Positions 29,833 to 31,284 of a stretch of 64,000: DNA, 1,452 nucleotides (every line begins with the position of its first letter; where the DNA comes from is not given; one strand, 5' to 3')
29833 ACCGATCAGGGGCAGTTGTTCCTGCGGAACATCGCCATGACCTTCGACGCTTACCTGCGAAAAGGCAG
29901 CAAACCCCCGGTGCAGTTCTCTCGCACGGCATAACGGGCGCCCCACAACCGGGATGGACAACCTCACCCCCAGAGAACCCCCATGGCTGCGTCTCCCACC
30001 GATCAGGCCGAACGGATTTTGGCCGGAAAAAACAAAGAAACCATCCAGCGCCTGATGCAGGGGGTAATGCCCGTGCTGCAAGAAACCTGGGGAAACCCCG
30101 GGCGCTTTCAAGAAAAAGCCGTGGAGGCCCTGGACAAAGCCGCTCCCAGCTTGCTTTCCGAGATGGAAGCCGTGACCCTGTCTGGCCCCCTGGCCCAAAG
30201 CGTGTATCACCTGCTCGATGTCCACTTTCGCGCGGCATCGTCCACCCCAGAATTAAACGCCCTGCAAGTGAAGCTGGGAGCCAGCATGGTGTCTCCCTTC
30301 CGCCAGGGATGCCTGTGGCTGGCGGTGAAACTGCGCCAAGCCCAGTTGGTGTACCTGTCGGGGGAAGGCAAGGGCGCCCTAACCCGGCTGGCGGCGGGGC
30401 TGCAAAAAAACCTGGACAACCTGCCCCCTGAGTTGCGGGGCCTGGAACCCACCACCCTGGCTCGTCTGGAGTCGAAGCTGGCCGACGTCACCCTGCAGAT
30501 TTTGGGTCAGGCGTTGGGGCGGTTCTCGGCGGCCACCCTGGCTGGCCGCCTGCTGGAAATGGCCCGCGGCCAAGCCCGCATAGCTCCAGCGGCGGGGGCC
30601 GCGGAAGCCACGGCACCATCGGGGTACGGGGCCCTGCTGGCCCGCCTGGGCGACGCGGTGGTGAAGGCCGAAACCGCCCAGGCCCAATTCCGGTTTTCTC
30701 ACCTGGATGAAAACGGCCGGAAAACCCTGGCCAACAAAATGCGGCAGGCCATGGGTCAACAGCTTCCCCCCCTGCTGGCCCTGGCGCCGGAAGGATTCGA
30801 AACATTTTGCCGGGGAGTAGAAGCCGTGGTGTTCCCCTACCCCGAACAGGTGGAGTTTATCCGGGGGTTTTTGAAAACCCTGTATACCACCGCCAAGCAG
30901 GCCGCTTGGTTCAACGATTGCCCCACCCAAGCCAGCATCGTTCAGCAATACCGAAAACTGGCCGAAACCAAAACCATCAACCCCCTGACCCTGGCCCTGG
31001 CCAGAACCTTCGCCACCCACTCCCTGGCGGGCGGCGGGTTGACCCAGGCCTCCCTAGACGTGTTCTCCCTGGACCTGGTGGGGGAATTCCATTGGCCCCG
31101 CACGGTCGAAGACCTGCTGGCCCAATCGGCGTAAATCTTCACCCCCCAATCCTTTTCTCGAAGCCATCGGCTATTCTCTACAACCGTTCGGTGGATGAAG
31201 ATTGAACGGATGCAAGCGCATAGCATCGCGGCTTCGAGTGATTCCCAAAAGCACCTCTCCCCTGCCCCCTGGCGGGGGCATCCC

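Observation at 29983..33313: Three-gene cluster of unknown function (helical protein, membrane protein, DUF900 serine hydrolase) bracketed by the repeat elements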

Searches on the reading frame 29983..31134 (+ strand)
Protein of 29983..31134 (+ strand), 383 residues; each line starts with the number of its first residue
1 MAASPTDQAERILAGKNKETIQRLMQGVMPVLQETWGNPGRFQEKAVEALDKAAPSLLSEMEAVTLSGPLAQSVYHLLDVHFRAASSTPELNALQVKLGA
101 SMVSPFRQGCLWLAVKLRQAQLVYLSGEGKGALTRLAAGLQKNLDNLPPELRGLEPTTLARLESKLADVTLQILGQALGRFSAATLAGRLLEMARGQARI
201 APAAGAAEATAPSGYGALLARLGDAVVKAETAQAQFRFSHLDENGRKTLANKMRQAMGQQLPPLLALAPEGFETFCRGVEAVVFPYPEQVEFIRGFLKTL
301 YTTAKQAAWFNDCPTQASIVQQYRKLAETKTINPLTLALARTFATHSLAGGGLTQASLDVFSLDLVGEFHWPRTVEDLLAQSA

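Call 3: search_protein_families(library=pfam, proteins=[window:29983-31134:+], max_evalue=0.1)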
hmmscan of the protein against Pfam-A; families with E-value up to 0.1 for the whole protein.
window:29983-31134:+ (383 aa): 0 families

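Call 4: search_protein_families(library=padloc, proteins=[window:29983-31134:+], max_evalue=0.1)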
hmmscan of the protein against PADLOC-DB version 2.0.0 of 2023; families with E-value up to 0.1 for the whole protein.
window:29983-31134:+ (383 aa): 1 family
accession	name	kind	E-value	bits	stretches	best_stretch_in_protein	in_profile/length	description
PDLC04133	mad1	-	0.016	13.5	1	14-53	15-53/60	mads_1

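Call 5: search_protein_families(library=ncbifam, proteins=[window:29983-31134:+], max_evalue=0.1)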
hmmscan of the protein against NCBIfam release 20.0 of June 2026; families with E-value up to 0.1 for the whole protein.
window:29983-31134:+ (383 aa): 0 families

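Call 12: search_solved_structures(query=window:29983-31134:+, max_evalue=1)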
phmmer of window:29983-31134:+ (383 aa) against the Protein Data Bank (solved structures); distinct sequences matched with E-value up to 1: 0.

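Call 20: find_homologous_proteins(query=window:29983-31134:+)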
Query window:29983-31134:+ (383 aa): 1 proteins with E <= 0.001 among 8000 candidates.
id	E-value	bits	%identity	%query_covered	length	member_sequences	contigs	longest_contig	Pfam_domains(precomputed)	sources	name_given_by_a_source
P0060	1.2e-244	829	100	100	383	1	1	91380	-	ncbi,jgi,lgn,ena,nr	ncbi:MAG: hypothetical protein OEV94_10750 [Deltaproteobacteria bacterium]|nr:hypothetical protein [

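Call 32: search_protein_representatives(protein=window:29983-31134:+)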
Query: 383 residues. Proteins with E-value up to 0.001 (for the whole library): 26; up to 1e-10: 23; up to 1e-30: 20. The best 26 are listed.
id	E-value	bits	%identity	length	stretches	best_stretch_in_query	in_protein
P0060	3.9e-245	828.9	100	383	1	1-383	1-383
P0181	9.7e-66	238.9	38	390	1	13-380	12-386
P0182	5.9e-51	190.2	35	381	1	14-381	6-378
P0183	2.3e-49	185.0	31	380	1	12-379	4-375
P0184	1.7e-47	178.8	32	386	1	10-378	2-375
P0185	2.3e-47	178.4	35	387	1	10-381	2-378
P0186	2.3e-47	178.4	34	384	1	13-381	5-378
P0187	3.8e-47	177.7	34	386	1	10-378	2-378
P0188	5.9e-46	173.8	36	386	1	12-380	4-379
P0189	5.8e-42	160.7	31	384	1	10-380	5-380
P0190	9.7e-42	159.9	28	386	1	11-380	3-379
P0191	1.6e-41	159.2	34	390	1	13-380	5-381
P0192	5.4e-41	157.5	31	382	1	10-379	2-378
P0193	1.6e-40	155.9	31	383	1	11-381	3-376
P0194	1.6e-39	152.7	31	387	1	14-380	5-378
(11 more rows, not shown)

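Call 33: find_encoding_contigs(protein=P0181, flank=6000, max_places=3)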
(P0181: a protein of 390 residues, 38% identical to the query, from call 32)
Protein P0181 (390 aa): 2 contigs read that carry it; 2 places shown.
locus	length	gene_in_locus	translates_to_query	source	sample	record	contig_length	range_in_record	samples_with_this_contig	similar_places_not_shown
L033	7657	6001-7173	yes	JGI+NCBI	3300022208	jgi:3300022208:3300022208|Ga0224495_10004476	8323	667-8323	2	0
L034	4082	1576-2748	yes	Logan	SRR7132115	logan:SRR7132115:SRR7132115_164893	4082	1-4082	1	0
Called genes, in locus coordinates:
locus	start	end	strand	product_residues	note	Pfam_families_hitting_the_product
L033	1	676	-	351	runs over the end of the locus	PF07731:Cu-oxidase_2 (weak), PF07732:Cu-oxidase_3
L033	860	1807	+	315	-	PF01745:IPT, PF01715:IPPT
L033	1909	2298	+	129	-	-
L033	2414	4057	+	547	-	PF00939:Na_sulph_symp, PF03600:CitMHS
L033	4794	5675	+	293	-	PF03331:LpxC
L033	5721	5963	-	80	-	-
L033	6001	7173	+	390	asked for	-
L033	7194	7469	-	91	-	-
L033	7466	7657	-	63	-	?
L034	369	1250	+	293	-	PF03331:LpxC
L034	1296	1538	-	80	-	-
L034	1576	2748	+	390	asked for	-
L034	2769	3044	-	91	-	-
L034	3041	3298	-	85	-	-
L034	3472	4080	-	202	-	?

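Call 37: list_cluster_members(proteins=[P0181, P0182, P0183, P0184, P0185, P0186, P0187, P0188, P0189, P0190])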
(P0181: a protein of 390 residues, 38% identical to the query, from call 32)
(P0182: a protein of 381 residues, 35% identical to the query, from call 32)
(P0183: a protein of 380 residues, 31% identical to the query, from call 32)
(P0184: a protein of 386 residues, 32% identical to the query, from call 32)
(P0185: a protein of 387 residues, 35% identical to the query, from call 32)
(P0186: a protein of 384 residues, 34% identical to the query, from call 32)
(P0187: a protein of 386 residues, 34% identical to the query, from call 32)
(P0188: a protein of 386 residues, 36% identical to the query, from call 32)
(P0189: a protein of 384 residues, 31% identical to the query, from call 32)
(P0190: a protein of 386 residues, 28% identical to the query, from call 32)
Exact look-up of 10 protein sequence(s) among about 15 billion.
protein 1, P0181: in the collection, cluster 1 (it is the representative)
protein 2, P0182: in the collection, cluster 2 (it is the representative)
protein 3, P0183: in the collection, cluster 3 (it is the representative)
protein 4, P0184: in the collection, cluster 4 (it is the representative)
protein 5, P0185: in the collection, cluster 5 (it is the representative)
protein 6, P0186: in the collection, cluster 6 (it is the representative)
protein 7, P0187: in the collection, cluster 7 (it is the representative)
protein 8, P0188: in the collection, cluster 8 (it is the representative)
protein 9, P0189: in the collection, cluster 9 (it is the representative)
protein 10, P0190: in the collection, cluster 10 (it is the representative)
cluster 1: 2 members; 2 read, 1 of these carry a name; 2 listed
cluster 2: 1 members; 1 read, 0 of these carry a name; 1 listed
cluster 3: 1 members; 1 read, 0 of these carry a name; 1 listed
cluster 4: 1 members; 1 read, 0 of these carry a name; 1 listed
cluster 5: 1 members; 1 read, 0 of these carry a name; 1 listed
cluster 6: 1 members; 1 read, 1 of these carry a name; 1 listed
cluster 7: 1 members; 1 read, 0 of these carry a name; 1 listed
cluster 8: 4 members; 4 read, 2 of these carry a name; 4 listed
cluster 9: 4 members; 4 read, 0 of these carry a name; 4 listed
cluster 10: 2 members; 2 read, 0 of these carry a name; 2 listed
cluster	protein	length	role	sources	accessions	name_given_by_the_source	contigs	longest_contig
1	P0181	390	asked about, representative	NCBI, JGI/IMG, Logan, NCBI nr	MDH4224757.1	MAG: hypothetical protein OEW12_03820 [Deltaproteobacteria bacterium] | hypothetical protein [Deltaproteobacteria bacterium]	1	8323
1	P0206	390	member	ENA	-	-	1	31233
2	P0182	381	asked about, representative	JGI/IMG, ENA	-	-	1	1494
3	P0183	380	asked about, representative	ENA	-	-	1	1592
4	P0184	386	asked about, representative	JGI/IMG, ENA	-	-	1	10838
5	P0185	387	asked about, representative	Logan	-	-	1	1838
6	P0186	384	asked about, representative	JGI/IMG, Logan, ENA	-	hypothetical protein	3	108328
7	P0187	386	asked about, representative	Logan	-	-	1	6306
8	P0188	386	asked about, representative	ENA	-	-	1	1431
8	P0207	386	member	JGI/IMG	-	hypothetical protein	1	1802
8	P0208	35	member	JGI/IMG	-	hypothetical protein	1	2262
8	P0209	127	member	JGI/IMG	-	-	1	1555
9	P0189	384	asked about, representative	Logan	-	-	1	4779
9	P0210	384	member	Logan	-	-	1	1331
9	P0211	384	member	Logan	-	-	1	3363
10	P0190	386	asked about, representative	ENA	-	-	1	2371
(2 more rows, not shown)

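Call 40: find_encoding_contigs(protein=P0186, flank=6000, max_places=2)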
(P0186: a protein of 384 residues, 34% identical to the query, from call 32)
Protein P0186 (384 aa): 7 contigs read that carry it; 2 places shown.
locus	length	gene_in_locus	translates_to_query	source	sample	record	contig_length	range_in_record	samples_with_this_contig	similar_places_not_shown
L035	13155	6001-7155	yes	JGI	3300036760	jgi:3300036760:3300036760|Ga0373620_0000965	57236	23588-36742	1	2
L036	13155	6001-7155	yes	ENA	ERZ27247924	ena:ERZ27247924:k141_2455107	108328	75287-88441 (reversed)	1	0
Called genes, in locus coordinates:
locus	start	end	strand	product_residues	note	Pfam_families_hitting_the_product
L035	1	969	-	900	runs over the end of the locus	PF01624:MutS_I, PF05188:MutS_II, PF05192:MutS_III, PF05190:MutS_IV, PF00488:MutS_V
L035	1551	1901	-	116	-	-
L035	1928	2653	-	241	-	PF01863:YgjP-like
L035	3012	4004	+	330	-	PF00294:PfkB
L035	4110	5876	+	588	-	PF01336:tRNA_anti-codon, PF00152:tRNA-synt_2, PF02938:GAD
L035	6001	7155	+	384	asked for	-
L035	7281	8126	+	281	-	PF00582:Usp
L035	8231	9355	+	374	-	PF01075:Glyco_transf_9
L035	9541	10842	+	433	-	PF04413:Glycos_transf_N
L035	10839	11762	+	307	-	PF04055:Radical_SAM, PF13186:SPASM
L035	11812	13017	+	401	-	PF12832:MFS_1_like (faint), PF07690:MFS_1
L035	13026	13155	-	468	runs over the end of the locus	PF00890:FAD_binding_2, PF01134:GIDA (weak), PF07992:Pyr_redox_2, PF12831:FAD_oxidored, PF13450:NAD_binding_8 (weak), PF13738:Pyr_redox_3 (weak), PF00070:Pyr_redox, PF02852:Pyr_redox_dim, +2 more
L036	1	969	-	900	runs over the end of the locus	PF01624:MutS_I, PF05188:MutS_II, PF05192:MutS_III, PF05190:MutS_IV, PF00488:MutS_V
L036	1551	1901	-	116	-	-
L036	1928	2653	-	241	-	PF01863:YgjP-like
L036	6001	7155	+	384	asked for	-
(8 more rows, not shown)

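Call 41: find_encoding_contigs(protein=P0184, flank=6000, max_places=2)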
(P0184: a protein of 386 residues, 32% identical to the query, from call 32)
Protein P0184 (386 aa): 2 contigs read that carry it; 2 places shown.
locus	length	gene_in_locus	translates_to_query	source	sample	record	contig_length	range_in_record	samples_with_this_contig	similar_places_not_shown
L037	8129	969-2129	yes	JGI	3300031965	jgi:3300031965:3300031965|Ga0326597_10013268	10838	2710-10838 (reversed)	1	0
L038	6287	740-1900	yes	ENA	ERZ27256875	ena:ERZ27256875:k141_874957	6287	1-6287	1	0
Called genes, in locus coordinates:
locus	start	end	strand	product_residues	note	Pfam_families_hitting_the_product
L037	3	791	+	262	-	?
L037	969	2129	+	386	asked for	-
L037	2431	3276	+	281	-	PF00582:Usp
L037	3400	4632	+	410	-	PF01075:Glyco_transf_9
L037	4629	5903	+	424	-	PF04413:Glycos_transf_N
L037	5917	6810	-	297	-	PF00126:HTH_1, PF03466:LysR_substrate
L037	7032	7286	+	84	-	PF14697:Fer4_21 (faint), PF00037:Fer4 (faint), PF12797:Fer4_2 (faint), PF12837:Fer4_6 (faint), PF13237:Fer4_10 (weak), PF12838:Fer4_7 (weak), PF13187:Fer4_9 (weak), PF13484:Fer4_16 (faint)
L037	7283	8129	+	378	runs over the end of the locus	PF01855:POR_N, PF02780:Transketolase_C (weak), PF17147:PFOR_II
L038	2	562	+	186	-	?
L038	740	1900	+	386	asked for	-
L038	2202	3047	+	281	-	PF00582:Usp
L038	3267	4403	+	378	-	PF01075:Glyco_transf_9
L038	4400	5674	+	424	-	PF04413:Glycos_transf_N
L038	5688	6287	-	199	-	?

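Call 72: search_solved_structures(query=A4, max_evalue=1)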
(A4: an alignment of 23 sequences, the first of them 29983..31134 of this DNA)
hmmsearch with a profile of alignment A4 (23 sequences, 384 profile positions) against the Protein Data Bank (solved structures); distinct sequences matched with E-value up to 1: 2.
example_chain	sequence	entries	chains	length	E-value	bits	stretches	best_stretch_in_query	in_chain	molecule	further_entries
4m3l_A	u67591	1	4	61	0.32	13.5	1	127-172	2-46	E3 ubiquitin-protein ligase TRIM63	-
2x1l_A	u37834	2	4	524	0.96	11.9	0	139-237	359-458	METHIONYL-TRNA SYNTHETASE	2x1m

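Call 75: search_protein_families(library=pfam, alignment_id=A4, max_evalue=0.1)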
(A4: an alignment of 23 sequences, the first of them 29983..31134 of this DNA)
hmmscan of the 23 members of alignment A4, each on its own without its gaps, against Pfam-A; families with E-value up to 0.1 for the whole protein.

A. member 1, window:29983-31134:+ (383 aa): 0 families

B. families by the number of members that match (of 23 scanned): 14 families
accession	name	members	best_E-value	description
PF25254.1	DUF7856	1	0.0073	Family of unknown function (DUF7856)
PF06628.17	Catalase-rel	1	0.021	Catalase-related immune-responsive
PF08167.18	RIX1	1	0.023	rRNA processing/ribosome biogenesis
PF20282.3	CTD6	1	0.03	C-terminal domain 6 of the ABC-three component (ABC-3C) systems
PF16701.10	Ad_Cy_reg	1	0.033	Adenylate cyclase regulatory domain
PF20263.4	LYRM2-like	1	0.042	LYR motif-containing protein 2-like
PF01142.23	TruD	1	0.047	tRNA pseudouridine synthase D (TruD)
PF02668.22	TauD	1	0.049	Taurine catabolism dioxygenase TauD, TfdA family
PF12390.13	Se-cys_synth_N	1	0.052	Selenocysteine synthase N terminal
PF17910.6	FeoB_Cyto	1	0.058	FeoB cytosolic helical domain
PF01171.26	ATP_bind_3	1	0.06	PP-loop family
PF08897.16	DUF1841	1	0.088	Domain of unknown function (DUF1841)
PF11203.13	EccE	1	0.089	Putative type VII ESX secretion system translocon, EccE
PF19196.5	DUF5871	1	0.099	Family of unknown function (DUF5871)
